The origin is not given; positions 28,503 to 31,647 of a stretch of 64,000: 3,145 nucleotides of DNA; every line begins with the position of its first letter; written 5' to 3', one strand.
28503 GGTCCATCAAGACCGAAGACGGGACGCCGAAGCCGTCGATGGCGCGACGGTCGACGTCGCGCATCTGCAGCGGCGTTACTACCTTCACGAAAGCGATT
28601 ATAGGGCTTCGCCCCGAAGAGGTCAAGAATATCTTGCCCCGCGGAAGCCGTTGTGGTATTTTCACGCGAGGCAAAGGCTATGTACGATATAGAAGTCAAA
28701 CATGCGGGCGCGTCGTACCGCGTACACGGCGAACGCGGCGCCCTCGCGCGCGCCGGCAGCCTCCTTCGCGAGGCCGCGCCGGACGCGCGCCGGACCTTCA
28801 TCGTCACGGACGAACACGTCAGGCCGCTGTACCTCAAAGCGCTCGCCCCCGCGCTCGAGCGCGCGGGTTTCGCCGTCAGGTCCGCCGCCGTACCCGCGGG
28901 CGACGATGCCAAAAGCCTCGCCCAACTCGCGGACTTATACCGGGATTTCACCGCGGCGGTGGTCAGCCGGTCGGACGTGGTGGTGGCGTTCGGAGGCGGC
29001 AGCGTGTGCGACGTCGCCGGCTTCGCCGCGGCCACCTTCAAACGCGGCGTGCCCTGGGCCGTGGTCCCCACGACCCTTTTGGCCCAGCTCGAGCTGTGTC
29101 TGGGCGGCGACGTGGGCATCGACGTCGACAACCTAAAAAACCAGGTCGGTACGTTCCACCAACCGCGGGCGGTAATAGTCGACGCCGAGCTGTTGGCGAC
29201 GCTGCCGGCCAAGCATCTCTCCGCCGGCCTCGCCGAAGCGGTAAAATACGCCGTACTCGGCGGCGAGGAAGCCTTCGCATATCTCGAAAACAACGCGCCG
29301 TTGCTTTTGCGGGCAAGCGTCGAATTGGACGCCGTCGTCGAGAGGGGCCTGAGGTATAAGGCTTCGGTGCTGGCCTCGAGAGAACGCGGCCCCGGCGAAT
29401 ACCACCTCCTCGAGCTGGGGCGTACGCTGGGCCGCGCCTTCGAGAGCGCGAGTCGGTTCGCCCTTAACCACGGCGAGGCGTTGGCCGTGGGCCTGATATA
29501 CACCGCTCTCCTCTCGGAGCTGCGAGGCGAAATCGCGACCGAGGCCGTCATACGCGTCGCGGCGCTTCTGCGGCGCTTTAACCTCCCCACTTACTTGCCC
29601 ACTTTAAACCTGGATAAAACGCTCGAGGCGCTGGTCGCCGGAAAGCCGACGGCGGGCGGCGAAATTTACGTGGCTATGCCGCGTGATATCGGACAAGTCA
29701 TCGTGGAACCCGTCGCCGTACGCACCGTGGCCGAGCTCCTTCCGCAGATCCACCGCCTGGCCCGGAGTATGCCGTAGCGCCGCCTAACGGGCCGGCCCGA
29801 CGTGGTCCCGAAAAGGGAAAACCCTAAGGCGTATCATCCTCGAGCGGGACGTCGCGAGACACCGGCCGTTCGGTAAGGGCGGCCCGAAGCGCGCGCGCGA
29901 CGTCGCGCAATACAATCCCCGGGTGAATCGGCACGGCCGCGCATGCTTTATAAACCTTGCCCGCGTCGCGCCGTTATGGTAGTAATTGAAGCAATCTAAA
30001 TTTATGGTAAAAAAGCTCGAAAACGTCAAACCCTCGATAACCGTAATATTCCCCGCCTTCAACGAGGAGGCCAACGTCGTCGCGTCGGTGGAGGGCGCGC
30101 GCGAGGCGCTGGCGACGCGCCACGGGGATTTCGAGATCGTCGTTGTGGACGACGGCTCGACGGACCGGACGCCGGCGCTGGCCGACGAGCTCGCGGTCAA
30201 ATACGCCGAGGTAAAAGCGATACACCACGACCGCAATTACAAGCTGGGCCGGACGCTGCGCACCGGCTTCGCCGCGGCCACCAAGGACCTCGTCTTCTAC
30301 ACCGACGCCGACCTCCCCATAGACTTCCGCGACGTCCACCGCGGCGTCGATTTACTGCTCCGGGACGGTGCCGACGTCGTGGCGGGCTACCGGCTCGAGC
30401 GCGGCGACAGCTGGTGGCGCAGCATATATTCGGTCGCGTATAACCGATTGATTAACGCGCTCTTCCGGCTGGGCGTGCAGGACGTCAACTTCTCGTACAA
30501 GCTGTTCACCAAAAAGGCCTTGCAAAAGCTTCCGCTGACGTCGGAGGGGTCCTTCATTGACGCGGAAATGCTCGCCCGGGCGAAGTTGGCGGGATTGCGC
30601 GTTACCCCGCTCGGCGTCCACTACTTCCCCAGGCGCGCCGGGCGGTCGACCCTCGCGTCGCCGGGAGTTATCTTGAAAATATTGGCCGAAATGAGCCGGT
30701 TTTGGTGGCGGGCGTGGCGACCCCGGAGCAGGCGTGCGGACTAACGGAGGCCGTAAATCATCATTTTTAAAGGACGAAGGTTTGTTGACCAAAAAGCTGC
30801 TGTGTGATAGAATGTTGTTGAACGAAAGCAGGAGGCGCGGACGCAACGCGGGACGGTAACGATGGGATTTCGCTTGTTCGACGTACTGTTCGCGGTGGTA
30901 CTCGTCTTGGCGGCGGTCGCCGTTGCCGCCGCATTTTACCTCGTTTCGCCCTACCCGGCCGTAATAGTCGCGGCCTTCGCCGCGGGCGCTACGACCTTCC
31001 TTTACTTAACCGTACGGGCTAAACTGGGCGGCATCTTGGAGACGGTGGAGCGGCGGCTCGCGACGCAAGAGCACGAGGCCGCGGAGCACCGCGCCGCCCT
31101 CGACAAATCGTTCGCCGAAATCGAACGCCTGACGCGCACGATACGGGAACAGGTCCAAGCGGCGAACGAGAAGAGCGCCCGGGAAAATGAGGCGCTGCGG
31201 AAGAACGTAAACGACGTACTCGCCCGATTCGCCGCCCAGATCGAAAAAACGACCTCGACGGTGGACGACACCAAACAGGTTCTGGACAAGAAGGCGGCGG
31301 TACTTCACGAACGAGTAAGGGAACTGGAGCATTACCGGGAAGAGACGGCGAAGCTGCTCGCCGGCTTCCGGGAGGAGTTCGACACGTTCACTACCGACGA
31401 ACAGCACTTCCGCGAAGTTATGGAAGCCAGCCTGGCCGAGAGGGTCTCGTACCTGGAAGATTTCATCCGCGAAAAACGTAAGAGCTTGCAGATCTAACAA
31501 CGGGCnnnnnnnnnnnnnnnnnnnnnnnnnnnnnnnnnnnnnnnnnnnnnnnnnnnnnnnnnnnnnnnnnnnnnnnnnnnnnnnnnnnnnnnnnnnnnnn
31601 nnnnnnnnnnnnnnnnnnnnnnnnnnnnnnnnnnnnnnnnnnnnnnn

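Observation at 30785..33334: Three-gene module around an N-terminal class-III cyclase domain fused to a TPR-like helical domain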

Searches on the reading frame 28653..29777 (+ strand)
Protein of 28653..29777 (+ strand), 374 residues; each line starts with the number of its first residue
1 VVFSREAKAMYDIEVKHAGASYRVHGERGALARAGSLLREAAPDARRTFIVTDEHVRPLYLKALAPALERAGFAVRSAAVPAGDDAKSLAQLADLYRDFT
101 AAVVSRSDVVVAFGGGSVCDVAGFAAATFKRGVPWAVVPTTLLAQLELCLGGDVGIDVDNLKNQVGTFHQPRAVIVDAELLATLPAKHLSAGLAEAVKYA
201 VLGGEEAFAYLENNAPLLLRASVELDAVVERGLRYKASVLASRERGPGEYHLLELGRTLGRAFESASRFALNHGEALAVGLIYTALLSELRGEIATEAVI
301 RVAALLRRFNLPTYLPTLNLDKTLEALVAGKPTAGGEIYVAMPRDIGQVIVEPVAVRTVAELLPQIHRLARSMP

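Call 3: search_protein_families(library=pfam, proteins=[window:28653-29777:+], max_evalue=1)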
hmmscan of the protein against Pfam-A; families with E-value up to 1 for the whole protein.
window:28653-29777:+ (374 aa): 4 families
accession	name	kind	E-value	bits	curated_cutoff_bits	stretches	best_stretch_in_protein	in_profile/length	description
PF01761.26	DHQ_synthase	-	1.8e-34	118.3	24.2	1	79-190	3-114/115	3-dehydroquinate synthase N-terminal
PF24621.2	DHQS_C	-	5.9e-25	88.3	27.6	1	192-328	1-139/144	3-dehydroquinate synthase C-terminal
PF13685.12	Fe-ADH_2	-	6.4e-12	46.1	28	1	27-185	3-149/149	Iron-containing alcohol dehydrogenase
PF00465.25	Fe-ADH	-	4e-11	43.2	31.3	1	24-141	4-130/168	Iron-containing alcohol dehydrogenase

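Call 77: search_protein_families(library=ncbifam, proteins=[window:28653-29777:+], max_evalue=0.00001)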
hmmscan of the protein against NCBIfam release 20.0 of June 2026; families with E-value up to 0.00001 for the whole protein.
window:28653-29777:+ (374 aa): 10 families
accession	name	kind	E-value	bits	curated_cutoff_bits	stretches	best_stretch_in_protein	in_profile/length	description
TIGR01357.1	aroB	equivalog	4.3e-79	266.2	305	1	27-353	6-333/344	3-dehydroquinate synthase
TIGR04425.1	P_lya_rel_AroB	hypoth_equivalog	1.7e-57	195.1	400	1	37-351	19-328/348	AroB-related putative sugar phosphate phospholyase (cyclizing)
NF004852.0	PRK06203.1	equivalog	6e-47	160.4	333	1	74-350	88-374/407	3-dehydroquinate synthase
NF010627.0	PRK14021.1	equivalog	4.8e-42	144.1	565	1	67-350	230-523/542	bifunctional shikimate kinase/3-dehydroquinate synthase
NF010556.0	PRK13951.1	equivalog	5.8e-37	127.7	560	1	79-356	210-482/492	bifunctional shikimate kinase AroK/3-dehydroquinate synthase AroB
NF006941.0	PRK09423.1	subfamily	3.3e-13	49.2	336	1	44-197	28-173/367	glycerol dehydrogenase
NF041822.1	daptide_DH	equivalog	7.3e-09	35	300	0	48-128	3-76/363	daptide-type RiPP biosynthesis dehydogenase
NF047954.1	PrpdilGlycDhGldA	equivalog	8.8e-09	35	700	1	29-197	16-173/365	bifunctional L-1,2-propanediol dehydrogenase/glycerol dehydrogenase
NF002022.0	PRK00843.1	equivalog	1.9e-07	30.4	413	1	47-197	36-173/350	NAD(P)-dependent glycerol-1-phosphate dehydrogenase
TIGR03405.1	Phn_Fe-ADH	equivalog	5.3e-07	28.8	423.7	0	41-134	19-108/355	iron-containing alcohol dehydrogenase PsrA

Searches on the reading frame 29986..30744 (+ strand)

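Call 3: search_protein_families(library=pfam, proteins=[window:29986-30744:+], max_evalue=1)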
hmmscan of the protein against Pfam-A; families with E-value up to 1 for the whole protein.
window:29986-30744:+ (252 aa): 4 families
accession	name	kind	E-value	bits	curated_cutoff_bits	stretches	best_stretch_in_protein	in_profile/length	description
PF00535.33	Glycos_transf_2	-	4.1e-28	98.8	23.3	1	19-181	1-166/168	Glycosyl transferase family 2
PF13641.12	Glyco_tranf_2_3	-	3.3e-06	27.7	27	1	16-132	1-119/230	Glycosyltransferase like family 2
PF10111.15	Glyco_tranf_2_2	-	0.00064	19.7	27.3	1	46-109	27-91/276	Glycosyltransferase like family 2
PF13704.12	Glyco_tranf_2_4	-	0.00095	20.1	27.5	1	50-109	21-81/98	Glycosyl transferase family 2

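Call 77: search_protein_families(library=ncbifam, proteins=[window:29986-30744:+], max_evalue=0.00001)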
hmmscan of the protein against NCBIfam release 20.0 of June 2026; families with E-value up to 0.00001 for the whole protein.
window:29986-30744:+ (252 aa): 15 families
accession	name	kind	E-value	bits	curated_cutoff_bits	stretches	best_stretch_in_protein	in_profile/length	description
NF047588.1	GlcsyltransPgfSStrep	equivalog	2e-18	66.7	500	1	18-182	3-167/308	glycosyltransferase PgfS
NF007986.1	PRK10714.1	equivalog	1.3e-17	63.9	529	1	17-159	7-149/316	undecaprenyl-phosphate 4-deoxy-4-formamido-L-arabinose transferase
TIGR04182.1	glyco_TIGR04182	equivalog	2.7e-16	59.8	325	1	18-225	2-202/293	S-layer glycoprotein N-glycosyltransferase AglJ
TIGR03937.1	PgaC_IcaA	equivalog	1.1e-15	57.5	422.3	1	12-115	41-141/407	poly-beta-1,6-N-acetyl-D-glucosamine synthase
NF010496.0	PRK13915.1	equivalog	1.1e-13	50.9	262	1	2-110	15-127/307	glucosyl-3-phosphoglycerate synthase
NF058614.1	PPMAGASynPpgS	equivalog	3e-11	43.2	370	1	19-207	3-190/226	polyprenyl-phospho-N-acetylgalactosaminyl synthase PpgS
NF041391.1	DPhHxTase_Halo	equivalog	3.5e-11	42.5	375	1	24-223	3-192/213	dolichyl-phosphate hexose transferase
NF007482.0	PRK10073.1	equivalog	1.1e-10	41.1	423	1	13-132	3-118/334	glycosyltransferase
TIGR03965.1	mycofact_glyco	equivalog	2.4e-09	36.6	280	1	12-110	71-165/467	mycofactocin biosynthesis glycosyltransferase MftF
TIGR03469.1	HpnB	hypoth_equivalog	3.7e-09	36.1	379.25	1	11-135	39-171/386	hopene-associated glycosyltransferase HpnB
TIGR04283.1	glyco_like_mftF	equivalog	5e-09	36.1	182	1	18-174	1-148/221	TIGR04283 family arsenosugar biosynthesis glycosyltransferase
NF041875.1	EPS_EpsD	equivalog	3.7e-08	33.2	370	1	20-132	3-112/325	exopolysaccharide biosynthesis glycosyltransferase EpsD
NF053739.1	GlytfEpsEBac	equivalog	3e-07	29.7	450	1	16-110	1-93/265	glycosyltransferase EpsE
NF047683.1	TeichurnBiosyTuaG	equivalog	4.9e-07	29.6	400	1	13-109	3-96/252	teichuronic acid biosynthesis protein TuaG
TIGR04242.1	nodulat_NodC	equivalog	2.4e-06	26.8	550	1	12-117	44-149/395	chitooligosaccharide synthase NodC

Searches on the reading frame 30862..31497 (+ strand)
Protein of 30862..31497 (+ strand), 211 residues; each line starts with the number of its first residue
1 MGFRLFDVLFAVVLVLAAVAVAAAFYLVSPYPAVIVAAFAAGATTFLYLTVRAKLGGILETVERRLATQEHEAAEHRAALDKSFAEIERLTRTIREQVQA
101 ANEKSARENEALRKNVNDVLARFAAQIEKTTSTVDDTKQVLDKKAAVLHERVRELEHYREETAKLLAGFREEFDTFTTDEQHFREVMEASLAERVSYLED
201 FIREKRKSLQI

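Call 3: search_protein_families(library=pfam, proteins=[window:30862-31497:+], max_evalue=1)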
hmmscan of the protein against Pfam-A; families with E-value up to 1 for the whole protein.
window:30862-31497:+ (211 aa): 27 families (the best 25 are shown)
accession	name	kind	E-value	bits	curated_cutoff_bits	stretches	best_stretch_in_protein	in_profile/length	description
PF07889.17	DUF1664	-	1.6e-05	25.4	34.6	1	113-199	36-121/124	Protein of unknown function (DUF1664)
PF04108.17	ATG17_like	-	0.00036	20.6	43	1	60-202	115-274/355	Autophagy protein ATG17-like domain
PF04791.21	LMBR1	-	0.003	16.9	31.9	1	12-167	139-296/510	LMBR1-like membrane protein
PF19974.5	TCAD9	-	0.0042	16.8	40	1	102-195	41-135/429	Ternary complex associated domain 9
PF16013.10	DUF4781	-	0.0073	15.6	27.9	1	4-53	88-137/310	Domain of unknown function (DUF4781)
PF11932.13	DUF3450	-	0.01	15.6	32.6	1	124-203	32-114/241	Protein of unknown function (DUF3450)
PF19174.5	DUF5856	-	0.035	15.6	34.6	1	74-140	8-79/94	Family of unknown function (DUF5856)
PF11335.13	DUF3137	-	0.036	14.3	26.1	1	122-203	11-83/139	Protein of unknown function (DUF3137)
PF06785.16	UPF0242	-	0.038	14.5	33.5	1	58-146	88-171/194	Uncharacterised protein family (UPF0242) N-terminus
PF08637.16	NCA2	-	0.043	13.5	20.6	1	14-135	159-283/289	ATP synthase regulation protein NCA2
PF22905.2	Hydro_N_hd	-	0.057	13.8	27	1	54-155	97-194/195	Hydrolase N-terminal helical domain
PF21924.1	XRCC4_CC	-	0.065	13.8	27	1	96-128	19-51/78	XRCC4 coiled-coil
PF13874.11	Nup54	-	0.07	13.6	30.5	1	60-167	32-138/140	Nucleoporin complex subunit 54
PF09278.17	MerR-DNA-bind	-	0.13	13.4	25.4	1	131-161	31-61/65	MerR, DNA binding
PF16808.10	PKcGMP_CC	-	0.14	12.2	35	0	63-82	14-33/35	Coiled-coil N-terminus of cGMP-dependent protein kinase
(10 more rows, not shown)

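Call 4: search_protein_families(library=ncbifam, proteins=[window:30862-31497:+], max_evalue=1)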
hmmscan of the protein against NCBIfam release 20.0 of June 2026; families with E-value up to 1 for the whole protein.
window:30862-31497:+ (211 aa): 23 families
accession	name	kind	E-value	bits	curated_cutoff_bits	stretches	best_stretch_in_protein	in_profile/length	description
TIGR03185.1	DNA_S_dndD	equivalog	0.0031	16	245.85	1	59-195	357-491/650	DNA sulfur modification protein DndD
TIGR02043.1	ZntR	equivalog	0.0036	17.5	167.95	1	121-164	66-109/131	Zn(2+)-responsive transcriptional regulator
TIGR01843.1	type_I_hlyD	subfamily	0.0055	15.7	208.65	1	76-200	79-200/422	HlyD family type I secretion periplasmic adaptor subunit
NF003034.1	PRK03918.1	equivalog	0.0062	14.5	700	1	59-186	614-736/878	DNA double-strand break repair ATPase Rad50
TIGR03752.1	conj_TIGR03752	hypoth_equivalog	0.0069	15.7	241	1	91-161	71-141/471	TIGR03752 family integrating conjugative element protein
TIGR02169.1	SMC_prok_A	equivalog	0.0092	13.7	729.4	1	59-188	740-872/1165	chromosome segregation protein SMC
NF045487.1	ASRP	equivalog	0.012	14.2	300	1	60-201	320-465/593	archaea-specific SMC-related protein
NF052320.1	Cbp1_fam_LP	subfamily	0.014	14.9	90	1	62-172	66-177/286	Cbp1 family collagen-binding glycoprotein adhesin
NF007069.0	PRK09514.1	equivalog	0.015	15.3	143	1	119-165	64-110/141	Zn(2+)-responsive transcriptional regulator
NF033916.0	antiphage_ZorA_3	subfamily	0.015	14.1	250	1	60-152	349-442/509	anti-phage ZorAB system protein ZorA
NF043058.1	T4SS_LegC2C7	subfamily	0.02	13.9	350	1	93-199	122-223/348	LegC2/C7 family Dot/Icm T4SS effector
NF053712.1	repair_DEAH_YoaA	equivalog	0.029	13.1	680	1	60-164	247-350/630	DNA repair helicase YoaA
NF041922.1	DLP_LeoA_gen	subfamily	0.035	13.1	325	1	66-187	276-401/532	LeoA/HP0731 family dynamin-like GTPase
NF033885.1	conj_TraP_IncI1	equivalog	0.036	13.8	135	1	16-146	20-135/217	conjugal transfer protein TraP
NF051880.1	FlagAsmCDGMPTipF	equivalog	0.054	12.3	600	1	5-146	4-141/421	flagella assembly cyclic-di-GMP phosphodiesterase TipF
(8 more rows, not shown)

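Call 5: search_protein_families(library=padloc, proteins=[window:30862-31497:+], max_evalue=1)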
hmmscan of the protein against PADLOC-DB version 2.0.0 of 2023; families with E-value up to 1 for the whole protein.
window:30862-31497:+ (211 aa): 18 families
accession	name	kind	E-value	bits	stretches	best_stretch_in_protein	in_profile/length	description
PDLC00648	ZorA3|ZorA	-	4.6e-05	20.3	1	60-194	318-455/692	MotA/ExbB/TolQ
PDLC04547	PDC-M26A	-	7.8e-05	19.4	1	69-205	165-313/724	-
PDLC03977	PD-Lambda-1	-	0.00019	18.5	1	62-185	31-152/496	-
PDLC00650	ZorA3|ZorA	-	0.00047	16.8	1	58-199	482-625/1063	MotA/ExbB/TolQ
PDLC00519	JetC1|JetC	-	0.00077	15.8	1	59-194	337-471/1097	DUF3584 domain; MukB-like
PDLC00509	JetC1|JetC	-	0.0023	14.1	1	69-187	799-917/1158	DUF3584 domain; MukB-like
PDLC00601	ZorA1|ZorA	-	0.0025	14.5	1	59-199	364-499/699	MotA/ExbB/TolQ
PDLC00551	JetC2|JetC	-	0.0028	13.6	1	60-205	877-1022/1365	DUF3584 domain; MukB-like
PDLC00652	ZorF3|ZorF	-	0.0029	15.8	1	58-181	40-146/242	DUF2894 domain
PDLC00637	ZorA2|ZorA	-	0.0039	14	1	59-154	264-361/420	MotA/ExbB/TolQ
PDLC04098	HerA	-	0.0042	13.7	1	34-181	309-455/686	-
PDLC03859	LmuB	-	0.0095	13.2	1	60-177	356-483/611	-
PDLC01072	Csx23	-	0.012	13.8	1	117-185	49-116/143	Unknown function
PDLC03866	LmuB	-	0.013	11.8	1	66-189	358-483/641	-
PDLC01824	CARF2--CARF_HEPN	-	0.016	12.7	1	39-144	158-261/376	-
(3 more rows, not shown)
